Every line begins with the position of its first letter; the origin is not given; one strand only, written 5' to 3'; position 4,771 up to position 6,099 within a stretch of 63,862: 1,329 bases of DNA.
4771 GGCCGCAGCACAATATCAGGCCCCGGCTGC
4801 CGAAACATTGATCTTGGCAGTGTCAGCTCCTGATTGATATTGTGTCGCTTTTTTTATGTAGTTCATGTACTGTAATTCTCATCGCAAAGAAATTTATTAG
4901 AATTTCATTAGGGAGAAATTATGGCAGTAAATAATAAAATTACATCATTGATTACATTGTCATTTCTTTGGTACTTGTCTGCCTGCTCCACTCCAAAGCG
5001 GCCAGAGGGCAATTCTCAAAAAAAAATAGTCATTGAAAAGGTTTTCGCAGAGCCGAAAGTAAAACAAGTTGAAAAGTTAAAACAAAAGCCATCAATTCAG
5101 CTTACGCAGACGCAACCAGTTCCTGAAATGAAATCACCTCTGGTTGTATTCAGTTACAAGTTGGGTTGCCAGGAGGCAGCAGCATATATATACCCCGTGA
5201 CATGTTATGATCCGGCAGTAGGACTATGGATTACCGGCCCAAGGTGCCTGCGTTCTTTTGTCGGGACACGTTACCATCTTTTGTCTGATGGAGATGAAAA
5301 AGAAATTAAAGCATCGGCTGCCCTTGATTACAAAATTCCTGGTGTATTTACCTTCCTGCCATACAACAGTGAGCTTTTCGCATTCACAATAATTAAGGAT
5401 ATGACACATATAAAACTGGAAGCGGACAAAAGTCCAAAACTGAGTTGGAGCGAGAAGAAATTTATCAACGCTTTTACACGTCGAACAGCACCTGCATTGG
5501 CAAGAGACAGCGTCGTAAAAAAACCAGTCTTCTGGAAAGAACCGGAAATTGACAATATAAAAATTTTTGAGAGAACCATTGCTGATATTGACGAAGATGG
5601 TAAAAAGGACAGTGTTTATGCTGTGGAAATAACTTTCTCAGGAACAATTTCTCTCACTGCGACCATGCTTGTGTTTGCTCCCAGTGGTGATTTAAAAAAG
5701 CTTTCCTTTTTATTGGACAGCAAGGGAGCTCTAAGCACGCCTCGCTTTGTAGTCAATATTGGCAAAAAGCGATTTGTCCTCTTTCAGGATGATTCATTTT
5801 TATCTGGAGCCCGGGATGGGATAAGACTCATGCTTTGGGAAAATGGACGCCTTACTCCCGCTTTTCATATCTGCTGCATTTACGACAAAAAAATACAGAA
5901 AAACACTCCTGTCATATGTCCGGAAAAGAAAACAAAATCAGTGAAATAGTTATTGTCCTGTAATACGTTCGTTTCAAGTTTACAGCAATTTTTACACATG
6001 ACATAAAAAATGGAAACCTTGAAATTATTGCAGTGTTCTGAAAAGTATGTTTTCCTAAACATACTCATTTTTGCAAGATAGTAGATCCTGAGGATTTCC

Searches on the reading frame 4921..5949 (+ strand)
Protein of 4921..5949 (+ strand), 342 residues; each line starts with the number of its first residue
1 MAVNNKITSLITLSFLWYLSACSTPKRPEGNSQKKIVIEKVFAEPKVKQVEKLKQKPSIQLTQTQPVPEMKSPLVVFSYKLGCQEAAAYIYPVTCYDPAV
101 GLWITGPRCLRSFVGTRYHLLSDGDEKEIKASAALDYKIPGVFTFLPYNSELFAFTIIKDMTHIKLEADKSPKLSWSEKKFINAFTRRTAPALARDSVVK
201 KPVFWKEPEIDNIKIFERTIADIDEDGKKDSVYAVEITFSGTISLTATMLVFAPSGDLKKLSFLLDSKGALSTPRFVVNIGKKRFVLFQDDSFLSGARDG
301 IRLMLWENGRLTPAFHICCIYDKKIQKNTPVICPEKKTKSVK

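Call 43: search_protein_families(library=pfam, proteins=[window:4921-5949:+], max_evalue=0.00001)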
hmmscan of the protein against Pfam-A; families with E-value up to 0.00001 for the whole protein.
window:4921-5949:+ (342 aa): 0 families

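Call 76: list_cluster_members(proteins=[window:4921-5949:+, window:6851-8236:+, window:10898-12145:-, window:18521-19150:+, window:19450-21141:+, window:21535-22614:+, window:30924-31394:+, window:8573-9667:-, window:9715-10668:-, window:32002-32814:+])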
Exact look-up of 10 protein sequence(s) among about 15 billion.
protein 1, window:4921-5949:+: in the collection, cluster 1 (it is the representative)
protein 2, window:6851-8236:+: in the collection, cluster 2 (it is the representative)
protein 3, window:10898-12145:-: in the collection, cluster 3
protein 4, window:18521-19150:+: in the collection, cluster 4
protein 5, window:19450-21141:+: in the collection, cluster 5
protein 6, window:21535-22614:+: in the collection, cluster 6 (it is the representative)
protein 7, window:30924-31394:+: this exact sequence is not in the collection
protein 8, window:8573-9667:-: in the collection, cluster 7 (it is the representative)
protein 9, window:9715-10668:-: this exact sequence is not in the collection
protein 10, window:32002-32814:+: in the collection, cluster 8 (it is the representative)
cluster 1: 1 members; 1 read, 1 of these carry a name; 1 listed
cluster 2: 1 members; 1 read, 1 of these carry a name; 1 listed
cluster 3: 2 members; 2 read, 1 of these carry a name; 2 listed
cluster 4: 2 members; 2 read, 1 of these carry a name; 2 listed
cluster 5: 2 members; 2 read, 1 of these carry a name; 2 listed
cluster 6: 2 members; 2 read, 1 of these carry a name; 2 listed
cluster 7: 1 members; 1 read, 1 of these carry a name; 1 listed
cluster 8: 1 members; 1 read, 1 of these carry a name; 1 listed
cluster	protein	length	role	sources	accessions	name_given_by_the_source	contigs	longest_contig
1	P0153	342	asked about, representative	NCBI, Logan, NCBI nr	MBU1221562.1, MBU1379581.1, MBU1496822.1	hypothetical protein KKF34_08095 [Myxococcota bacterium] | hypothetical protein [Myxococcota bacterium]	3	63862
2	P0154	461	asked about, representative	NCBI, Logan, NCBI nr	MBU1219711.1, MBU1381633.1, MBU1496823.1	fibronectin type III domain-containing protein [Myxococcota bacterium]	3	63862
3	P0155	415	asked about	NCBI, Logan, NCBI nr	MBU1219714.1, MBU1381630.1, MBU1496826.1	glucose-1-phosphate adenylyltransferase [Myxococcota bacterium]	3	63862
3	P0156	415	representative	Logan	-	-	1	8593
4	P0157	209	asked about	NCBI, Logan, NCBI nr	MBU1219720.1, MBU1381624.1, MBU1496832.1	hypothetical protein KKF34_08145 [Myxococcota bacterium] | hypothetical protein [Myxococcota bacterium]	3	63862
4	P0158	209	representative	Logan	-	-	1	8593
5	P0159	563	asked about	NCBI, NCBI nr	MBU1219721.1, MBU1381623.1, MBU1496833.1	FAD-dependent oxidoreductase [Myxococcota bacterium]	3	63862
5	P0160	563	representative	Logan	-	-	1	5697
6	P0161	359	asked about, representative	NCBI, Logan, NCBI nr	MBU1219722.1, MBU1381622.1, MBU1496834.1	pentapeptide repeat-containing protein [Myxococcota bacterium]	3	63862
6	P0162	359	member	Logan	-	-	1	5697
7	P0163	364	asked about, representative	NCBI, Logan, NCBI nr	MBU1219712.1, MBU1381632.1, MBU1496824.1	DNA polymerase IV [Myxococcota bacterium]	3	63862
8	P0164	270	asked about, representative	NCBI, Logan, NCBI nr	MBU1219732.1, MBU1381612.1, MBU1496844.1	hypothetical protein KKF34_08205 [Myxococcota bacterium] | hypothetical protein [Myxococcota bacterium]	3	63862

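Call 77: find_encoding_contigs(protein=P0162, flank=10000, max_places=3)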
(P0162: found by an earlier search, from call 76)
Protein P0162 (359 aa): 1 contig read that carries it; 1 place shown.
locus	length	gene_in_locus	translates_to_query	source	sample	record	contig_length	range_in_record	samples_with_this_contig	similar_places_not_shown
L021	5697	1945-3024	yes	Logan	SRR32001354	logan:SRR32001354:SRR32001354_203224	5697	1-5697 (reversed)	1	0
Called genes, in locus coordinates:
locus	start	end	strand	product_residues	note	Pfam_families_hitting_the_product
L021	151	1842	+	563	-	PF07992:Pyr_redox_2, PF13450:NAD_binding_8 (faint), PF13738:Pyr_redox_3 (faint), PF00070:Pyr_redox, PF02852:Pyr_redox_dim, PF00581:Rhodanese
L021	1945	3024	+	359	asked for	PF13599:Pentapeptide_4 (weak), PF00805:Pentapeptide (weak), PF13576:Pentapeptide_3 (faint), PF23894:LD_SV2 (faint), PF13599:Pentapeptide_4 (weak), PF07885:Ion_trans_2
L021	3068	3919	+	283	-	PF08668:HDOD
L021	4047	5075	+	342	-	PF02470:MlaD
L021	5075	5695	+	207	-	?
